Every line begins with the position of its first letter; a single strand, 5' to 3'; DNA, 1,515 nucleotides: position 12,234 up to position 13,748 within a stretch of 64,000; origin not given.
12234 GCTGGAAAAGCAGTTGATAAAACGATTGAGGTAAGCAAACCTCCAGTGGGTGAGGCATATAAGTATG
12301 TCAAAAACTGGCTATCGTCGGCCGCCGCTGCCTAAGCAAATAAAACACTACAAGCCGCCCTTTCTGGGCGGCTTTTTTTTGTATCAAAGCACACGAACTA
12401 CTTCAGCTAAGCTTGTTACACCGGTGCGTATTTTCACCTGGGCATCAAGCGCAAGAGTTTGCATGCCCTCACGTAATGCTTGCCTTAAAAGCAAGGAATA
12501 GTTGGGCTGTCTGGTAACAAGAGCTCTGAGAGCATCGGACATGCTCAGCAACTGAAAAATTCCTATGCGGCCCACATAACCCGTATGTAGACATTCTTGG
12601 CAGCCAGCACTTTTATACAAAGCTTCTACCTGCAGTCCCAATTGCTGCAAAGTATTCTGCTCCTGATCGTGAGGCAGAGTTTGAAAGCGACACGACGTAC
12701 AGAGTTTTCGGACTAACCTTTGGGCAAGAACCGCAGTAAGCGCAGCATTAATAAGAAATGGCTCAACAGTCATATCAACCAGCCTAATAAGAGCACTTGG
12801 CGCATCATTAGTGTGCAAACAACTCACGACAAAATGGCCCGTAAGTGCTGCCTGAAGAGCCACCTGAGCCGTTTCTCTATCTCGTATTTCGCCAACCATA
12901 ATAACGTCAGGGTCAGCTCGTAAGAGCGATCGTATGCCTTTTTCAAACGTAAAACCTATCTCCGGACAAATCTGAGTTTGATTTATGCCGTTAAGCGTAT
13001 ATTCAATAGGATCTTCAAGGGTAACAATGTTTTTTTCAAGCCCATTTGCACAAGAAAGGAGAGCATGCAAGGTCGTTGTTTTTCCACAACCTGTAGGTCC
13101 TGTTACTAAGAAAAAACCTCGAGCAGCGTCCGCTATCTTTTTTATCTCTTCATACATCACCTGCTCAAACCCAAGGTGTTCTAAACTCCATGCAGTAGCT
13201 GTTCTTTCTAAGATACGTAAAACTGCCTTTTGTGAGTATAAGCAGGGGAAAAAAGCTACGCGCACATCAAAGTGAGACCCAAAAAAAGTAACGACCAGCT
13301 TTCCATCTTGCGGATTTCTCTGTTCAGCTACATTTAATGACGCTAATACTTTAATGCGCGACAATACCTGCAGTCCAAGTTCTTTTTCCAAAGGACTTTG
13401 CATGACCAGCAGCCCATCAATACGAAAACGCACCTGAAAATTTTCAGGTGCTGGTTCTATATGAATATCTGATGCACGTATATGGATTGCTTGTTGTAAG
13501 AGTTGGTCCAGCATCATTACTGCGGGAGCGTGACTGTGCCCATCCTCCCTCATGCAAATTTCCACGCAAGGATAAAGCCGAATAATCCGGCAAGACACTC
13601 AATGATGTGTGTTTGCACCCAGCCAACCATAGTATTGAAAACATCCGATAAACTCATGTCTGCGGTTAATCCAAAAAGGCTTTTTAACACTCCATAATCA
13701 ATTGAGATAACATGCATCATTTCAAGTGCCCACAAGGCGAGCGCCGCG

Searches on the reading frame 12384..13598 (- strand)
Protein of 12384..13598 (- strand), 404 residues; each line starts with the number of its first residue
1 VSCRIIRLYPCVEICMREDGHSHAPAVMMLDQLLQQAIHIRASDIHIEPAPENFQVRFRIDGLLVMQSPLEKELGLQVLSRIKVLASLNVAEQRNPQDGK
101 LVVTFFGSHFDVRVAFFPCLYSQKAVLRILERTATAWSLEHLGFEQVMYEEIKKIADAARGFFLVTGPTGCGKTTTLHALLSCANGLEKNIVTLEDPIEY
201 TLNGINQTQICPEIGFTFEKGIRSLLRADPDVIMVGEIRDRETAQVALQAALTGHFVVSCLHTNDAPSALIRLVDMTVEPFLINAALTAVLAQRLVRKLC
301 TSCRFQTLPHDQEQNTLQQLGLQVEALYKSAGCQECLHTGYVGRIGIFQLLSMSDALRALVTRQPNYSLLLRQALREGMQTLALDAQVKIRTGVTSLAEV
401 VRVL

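Call 40: search_protein_families(library=ncbifam, proteins=[window:12384-13598:-], max_evalue=1e-10)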
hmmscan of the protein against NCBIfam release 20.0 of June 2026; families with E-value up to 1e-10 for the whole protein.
window:12384-13598:- (404 aa): 14 families
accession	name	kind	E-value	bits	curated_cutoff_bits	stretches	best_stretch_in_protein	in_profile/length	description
TIGR02533.1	type_II_gspE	equivalog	7e-144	480.1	630.25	1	18-403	101-485/486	type II secretion system ATPase GspE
TIGR02538.1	type_IV_pilB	equivalog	2.8e-127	425.7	675.65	1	18-403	173-561/564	type IV-A pilus assembly ATPase PilB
NF053534.1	T4PilAsmATPsTfpB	equivalog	1.5e-123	413.2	850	1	26-403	201-581/584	type IV pilus assembly ATPase TfpB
NF007755.0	PRK10436.1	equivalog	2.6e-122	408.8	617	1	20-404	79-459/465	type II secretion system protein GspE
NF041000.1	ATPase_ComGA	equivalog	8.5e-72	241.3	300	1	32-297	2-266/267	competence type IV pilus ATPase ComGA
TIGR01420.1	pilT_fam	subfamily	1.1e-49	169.5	319.1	1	30-299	2-271/343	PilT/PilU family type 4a pilus ATPase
TIGR02525.1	plasmid_TraJ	equivalog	4.3e-25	88.5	368.3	1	127-279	122-275/372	plasmid transfer ATPase TraJ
TIGR02524.1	dot_icm_DotB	equivalog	5.9e-20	71.8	463.3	1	151-275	126-258/358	Dot/Icm type IV secretion system ATPase DotB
TIGR02782.1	TrbB_P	equivalog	3.6e-15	56.1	304.55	1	128-278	101-257/303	P-type conjugative transfer ATPase TrbB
NF058587.1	archaellum_moto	equivalog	3.5e-14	52.4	550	1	164-276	279-396/527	archaellum flagellar ATPase motor FlaI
TIGR02788.1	VirB11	equivalog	1.3e-13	50.7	249.95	1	150-278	134-267/308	P-type DNA transfer ATPase VirB11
TIGR03819.1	heli_sec_ATPase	hypoth_equivalog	8.5e-13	48.2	373.15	1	136-292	151-316/340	TadA family conjugal transfer-associated ATPase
NF010407.0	PRK13833.1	subfamily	1.9e-12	47.3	499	1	127-279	108-265/323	conjugal transfer protein TrbB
NF010469.0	PRK13894.1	subfamily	3.3e-11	43.1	508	1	149-275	139-266/320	conjugal transfer ATPase TrbB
